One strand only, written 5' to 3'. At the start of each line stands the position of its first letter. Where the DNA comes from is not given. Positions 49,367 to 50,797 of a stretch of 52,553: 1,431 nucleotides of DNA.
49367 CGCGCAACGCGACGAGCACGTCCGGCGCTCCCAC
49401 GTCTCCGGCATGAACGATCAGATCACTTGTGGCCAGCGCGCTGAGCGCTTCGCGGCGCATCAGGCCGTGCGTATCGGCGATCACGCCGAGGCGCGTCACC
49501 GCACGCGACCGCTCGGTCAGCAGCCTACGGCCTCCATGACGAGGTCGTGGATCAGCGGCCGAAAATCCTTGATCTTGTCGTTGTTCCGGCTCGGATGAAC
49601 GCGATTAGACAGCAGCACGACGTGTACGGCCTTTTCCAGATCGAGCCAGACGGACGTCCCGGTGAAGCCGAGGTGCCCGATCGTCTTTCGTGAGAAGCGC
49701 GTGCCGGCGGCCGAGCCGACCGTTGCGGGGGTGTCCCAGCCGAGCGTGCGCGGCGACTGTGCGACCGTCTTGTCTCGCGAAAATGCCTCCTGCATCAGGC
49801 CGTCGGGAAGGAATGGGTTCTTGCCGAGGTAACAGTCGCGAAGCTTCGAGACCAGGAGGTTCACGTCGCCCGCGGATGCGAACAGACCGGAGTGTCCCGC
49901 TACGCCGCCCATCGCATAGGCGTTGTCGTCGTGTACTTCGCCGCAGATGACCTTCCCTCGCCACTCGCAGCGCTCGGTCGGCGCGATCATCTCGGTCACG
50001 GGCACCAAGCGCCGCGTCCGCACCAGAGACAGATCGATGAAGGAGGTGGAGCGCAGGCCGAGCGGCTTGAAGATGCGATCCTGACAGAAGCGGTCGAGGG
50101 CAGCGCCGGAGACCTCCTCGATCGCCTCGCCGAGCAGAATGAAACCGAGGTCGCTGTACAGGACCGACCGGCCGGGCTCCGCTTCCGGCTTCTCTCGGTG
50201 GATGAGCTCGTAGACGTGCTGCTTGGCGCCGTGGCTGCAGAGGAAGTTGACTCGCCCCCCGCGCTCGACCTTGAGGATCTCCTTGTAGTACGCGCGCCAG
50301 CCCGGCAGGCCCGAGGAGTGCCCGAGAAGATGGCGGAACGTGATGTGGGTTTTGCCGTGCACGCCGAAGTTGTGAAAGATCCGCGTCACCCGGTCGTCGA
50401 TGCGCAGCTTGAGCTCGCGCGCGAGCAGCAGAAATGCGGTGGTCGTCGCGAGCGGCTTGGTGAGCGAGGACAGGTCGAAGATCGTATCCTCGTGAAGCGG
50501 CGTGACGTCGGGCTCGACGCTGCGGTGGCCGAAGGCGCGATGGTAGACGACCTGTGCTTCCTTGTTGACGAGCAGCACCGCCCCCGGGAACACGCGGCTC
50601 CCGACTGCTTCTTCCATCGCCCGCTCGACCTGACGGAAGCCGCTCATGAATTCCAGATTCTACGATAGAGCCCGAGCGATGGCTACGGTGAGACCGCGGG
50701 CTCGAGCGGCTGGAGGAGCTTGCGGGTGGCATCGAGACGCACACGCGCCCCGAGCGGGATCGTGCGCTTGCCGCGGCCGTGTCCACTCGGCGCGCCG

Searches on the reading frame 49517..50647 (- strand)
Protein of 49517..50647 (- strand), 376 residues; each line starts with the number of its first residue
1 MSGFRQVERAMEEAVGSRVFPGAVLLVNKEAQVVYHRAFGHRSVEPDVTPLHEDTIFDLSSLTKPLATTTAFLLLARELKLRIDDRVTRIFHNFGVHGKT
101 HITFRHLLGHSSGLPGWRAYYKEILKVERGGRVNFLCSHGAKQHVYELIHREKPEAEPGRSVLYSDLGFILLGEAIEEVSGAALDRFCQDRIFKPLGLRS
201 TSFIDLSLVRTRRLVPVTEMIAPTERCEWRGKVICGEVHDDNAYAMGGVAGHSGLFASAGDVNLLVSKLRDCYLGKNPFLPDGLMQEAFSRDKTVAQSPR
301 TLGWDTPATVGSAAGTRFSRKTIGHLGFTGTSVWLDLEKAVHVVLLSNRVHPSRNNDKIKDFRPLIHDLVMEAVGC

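Call 55: search_protein_families(library=pfam, proteins=[window:49517-50647:-], max_evalue=0.000001)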
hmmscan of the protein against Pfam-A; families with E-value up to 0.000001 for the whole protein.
window:49517-50647:- (376 aa): 1 family
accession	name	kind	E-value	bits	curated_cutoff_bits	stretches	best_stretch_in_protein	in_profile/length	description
PF00144.29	Beta-lactamase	-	2.2e-52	178.7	27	1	7-357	1-318/329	Beta-lactamase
